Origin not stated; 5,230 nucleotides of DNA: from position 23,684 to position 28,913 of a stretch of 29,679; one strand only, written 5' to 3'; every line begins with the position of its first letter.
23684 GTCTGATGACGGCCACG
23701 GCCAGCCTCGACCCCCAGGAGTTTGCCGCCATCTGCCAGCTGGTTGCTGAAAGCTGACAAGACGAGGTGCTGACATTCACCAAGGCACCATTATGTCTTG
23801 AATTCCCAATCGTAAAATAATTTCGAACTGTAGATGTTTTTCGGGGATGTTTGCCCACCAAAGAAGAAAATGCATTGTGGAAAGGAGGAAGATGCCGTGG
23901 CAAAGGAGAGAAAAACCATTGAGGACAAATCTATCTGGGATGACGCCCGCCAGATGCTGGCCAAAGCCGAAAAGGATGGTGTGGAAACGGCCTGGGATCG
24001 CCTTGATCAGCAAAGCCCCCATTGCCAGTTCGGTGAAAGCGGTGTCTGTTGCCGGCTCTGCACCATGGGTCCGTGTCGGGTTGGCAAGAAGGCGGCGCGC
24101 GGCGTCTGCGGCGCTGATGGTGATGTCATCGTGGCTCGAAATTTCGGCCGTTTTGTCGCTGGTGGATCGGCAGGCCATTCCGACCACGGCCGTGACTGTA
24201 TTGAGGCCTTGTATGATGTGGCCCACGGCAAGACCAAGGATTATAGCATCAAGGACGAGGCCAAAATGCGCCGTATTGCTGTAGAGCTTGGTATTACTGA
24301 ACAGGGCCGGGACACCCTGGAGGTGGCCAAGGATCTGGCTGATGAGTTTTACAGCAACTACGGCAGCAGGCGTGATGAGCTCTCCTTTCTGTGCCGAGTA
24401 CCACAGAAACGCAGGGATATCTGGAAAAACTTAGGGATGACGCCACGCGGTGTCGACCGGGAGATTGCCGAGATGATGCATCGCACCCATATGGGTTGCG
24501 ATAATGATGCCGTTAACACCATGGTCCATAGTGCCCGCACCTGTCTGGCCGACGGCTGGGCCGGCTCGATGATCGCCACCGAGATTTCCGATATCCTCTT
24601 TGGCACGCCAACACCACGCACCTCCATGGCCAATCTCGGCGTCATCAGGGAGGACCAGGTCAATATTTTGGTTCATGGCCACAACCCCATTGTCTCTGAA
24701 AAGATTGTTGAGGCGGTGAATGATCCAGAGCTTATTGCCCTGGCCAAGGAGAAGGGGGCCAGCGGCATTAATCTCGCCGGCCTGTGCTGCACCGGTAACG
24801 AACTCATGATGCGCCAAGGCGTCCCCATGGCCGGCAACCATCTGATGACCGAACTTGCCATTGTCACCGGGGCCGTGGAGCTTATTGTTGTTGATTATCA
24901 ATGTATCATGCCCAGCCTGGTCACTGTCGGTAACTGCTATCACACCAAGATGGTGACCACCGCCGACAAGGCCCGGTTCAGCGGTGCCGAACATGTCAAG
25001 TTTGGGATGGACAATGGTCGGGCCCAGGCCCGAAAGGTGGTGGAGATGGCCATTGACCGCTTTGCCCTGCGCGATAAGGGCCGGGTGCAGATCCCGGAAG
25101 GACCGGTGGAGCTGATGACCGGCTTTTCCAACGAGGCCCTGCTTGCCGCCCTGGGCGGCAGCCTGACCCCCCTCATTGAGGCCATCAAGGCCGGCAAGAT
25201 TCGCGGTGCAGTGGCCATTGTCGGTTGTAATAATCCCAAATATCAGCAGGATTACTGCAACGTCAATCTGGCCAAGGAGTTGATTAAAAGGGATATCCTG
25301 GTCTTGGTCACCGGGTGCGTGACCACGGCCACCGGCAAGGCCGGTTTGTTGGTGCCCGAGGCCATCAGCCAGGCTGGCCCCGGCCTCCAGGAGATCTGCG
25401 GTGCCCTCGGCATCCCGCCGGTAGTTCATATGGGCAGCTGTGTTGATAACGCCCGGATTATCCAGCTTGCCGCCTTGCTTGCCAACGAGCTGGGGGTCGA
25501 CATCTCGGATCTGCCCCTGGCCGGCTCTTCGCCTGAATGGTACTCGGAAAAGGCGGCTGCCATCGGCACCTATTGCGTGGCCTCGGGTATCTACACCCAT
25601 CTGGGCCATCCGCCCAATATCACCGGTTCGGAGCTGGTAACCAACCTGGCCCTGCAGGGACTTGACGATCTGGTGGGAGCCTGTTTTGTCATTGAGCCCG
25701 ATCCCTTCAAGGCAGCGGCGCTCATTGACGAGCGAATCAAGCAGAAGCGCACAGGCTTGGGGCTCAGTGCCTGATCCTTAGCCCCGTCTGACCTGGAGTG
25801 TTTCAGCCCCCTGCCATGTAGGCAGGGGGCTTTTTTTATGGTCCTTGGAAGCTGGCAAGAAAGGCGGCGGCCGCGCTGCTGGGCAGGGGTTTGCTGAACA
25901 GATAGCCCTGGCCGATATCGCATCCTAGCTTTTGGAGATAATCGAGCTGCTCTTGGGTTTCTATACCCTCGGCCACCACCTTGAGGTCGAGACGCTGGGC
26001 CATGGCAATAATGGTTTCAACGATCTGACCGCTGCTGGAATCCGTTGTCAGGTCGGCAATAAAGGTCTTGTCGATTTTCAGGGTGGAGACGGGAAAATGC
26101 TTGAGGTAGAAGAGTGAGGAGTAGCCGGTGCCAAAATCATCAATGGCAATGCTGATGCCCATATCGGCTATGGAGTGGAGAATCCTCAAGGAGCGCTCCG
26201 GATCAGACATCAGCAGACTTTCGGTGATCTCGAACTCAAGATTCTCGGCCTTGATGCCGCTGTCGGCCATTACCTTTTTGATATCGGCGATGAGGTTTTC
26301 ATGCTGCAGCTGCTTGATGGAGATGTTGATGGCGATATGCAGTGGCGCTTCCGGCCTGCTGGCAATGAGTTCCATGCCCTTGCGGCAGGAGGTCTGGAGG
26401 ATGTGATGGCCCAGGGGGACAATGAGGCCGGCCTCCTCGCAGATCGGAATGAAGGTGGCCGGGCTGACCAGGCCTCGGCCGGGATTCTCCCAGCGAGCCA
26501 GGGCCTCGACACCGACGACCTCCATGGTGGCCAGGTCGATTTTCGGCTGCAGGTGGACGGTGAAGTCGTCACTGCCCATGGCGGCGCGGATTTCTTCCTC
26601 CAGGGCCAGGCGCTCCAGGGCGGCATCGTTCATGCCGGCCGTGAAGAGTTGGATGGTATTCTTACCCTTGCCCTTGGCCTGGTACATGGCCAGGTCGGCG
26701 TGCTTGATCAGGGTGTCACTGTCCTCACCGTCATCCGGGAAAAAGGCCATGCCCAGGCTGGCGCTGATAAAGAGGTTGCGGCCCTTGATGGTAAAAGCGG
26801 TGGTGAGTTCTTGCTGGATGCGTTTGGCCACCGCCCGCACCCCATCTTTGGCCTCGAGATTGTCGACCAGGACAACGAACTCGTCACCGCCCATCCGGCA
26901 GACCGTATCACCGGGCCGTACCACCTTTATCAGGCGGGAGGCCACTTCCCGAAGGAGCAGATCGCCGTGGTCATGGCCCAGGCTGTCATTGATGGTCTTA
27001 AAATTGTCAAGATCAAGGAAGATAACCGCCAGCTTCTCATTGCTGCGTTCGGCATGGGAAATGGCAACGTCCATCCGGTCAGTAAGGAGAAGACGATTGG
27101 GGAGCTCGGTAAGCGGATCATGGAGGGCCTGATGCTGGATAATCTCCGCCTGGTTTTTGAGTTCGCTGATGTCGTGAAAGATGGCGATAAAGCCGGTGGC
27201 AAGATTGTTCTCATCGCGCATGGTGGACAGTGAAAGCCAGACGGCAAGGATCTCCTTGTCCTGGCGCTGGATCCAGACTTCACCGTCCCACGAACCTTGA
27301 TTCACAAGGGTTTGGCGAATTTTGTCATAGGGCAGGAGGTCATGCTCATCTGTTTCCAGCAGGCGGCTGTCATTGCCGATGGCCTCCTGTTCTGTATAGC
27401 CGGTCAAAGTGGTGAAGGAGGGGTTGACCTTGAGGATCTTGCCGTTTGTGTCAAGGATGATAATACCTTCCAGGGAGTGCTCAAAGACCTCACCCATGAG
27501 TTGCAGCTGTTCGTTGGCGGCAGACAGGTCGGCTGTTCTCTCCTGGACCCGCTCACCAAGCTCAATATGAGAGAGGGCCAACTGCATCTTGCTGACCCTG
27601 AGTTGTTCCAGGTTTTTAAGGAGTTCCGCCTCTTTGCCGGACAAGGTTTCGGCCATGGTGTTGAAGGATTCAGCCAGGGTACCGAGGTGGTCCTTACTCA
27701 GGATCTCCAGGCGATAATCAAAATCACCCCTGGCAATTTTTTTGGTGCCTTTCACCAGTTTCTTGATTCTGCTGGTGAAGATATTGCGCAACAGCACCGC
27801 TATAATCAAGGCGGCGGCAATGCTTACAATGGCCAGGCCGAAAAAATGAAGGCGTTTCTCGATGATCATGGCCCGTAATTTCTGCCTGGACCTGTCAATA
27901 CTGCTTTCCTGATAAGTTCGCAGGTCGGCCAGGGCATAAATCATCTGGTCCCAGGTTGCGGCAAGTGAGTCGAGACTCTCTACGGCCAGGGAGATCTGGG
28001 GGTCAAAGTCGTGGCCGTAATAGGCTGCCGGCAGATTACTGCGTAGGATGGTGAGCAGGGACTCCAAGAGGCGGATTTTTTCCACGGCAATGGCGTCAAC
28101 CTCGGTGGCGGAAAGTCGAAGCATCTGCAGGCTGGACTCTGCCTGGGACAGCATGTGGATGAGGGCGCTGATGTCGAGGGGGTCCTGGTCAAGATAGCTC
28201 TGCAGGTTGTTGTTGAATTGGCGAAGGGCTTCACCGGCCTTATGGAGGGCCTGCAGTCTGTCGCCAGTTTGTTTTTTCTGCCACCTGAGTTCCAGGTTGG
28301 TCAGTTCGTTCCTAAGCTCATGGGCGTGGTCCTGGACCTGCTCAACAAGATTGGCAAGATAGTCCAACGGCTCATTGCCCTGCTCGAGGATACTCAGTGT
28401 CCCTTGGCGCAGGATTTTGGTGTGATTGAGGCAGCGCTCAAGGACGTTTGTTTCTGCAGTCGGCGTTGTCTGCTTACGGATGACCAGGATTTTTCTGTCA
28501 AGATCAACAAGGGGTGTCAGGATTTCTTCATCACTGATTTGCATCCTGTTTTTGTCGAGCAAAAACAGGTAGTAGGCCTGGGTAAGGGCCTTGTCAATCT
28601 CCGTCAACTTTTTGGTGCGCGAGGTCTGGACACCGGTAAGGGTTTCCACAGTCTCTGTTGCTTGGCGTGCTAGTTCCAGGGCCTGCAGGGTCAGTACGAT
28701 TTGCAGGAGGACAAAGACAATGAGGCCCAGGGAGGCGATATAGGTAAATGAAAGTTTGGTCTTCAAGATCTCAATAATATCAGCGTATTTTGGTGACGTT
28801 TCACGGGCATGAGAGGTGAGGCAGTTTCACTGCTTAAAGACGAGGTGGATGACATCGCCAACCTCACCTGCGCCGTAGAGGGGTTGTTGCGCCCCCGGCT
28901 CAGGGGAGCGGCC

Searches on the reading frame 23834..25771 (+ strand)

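Call 14: search_protein_families(library=pfam, proteins=[window:23834-25771:+], max_evalue=0.0001)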
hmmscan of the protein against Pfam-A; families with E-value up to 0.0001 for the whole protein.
window:23834-25771:+ (646 aa): 1 family
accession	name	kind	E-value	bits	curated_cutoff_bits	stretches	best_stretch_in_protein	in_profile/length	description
PF03063.25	Prismane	-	1.1e-181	605.5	27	1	71-624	1-512/513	Prismane/CO dehydrogenase family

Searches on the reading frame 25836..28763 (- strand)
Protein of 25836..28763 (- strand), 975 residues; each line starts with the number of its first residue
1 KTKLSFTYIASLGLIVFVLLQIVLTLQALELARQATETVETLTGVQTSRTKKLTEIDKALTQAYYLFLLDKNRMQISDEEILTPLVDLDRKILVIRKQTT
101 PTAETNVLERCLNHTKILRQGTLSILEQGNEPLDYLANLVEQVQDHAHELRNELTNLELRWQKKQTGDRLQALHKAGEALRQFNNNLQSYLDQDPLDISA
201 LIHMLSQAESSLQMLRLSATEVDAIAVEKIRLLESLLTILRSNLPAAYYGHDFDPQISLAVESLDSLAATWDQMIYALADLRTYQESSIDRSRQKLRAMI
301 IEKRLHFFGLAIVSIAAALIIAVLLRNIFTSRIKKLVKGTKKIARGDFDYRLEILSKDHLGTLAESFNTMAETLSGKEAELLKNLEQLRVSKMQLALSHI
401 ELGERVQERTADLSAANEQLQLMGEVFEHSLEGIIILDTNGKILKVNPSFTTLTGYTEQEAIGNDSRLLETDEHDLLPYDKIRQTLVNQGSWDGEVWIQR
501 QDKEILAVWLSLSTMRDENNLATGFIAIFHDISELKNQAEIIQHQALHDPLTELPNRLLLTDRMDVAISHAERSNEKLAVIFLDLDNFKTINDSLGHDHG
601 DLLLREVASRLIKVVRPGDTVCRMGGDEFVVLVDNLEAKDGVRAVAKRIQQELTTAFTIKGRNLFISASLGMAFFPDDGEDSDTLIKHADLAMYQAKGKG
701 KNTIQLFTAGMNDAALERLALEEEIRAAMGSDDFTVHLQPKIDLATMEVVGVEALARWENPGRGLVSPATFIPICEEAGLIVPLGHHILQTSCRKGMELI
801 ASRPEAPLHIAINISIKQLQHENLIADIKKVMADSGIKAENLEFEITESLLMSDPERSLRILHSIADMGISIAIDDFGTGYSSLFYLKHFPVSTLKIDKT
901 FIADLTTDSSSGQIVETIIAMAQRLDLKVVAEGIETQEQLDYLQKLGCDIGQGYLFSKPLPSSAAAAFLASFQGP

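Call 14: search_protein_families(library=pfam, proteins=[window:25836-28763:-], max_evalue=0.0001)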
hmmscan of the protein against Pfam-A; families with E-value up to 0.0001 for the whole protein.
window:25836-28763:- (975 aa): 7 families
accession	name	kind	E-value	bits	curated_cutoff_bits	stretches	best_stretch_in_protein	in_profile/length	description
PF00563.25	EAL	-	3.5e-70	236.5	31.3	1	723-959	2-236/236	EAL domain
PF00990.26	GGDEF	-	6.9e-50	169.4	23.8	1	546-702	1-160/161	Diguanylate cyclase, GGDEF domain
PF13426.13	PAS_9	-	1e-15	58.3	27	1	432-534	2-103/103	PAS domain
PF00989.32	PAS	-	2.6e-13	50.4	22.6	1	426-532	6-113/113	PAS fold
PF00672.30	HAMP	-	9.5e-13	48.7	25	1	325-375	2-52/53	HAMP domain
PF13188.13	PAS_8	-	2.8e-08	33.8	21.8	1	426-472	6-50/65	PAS domain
PF08447.18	PAS_3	-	9.9e-06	26.2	25.6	1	444-527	2-87/89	PAS fold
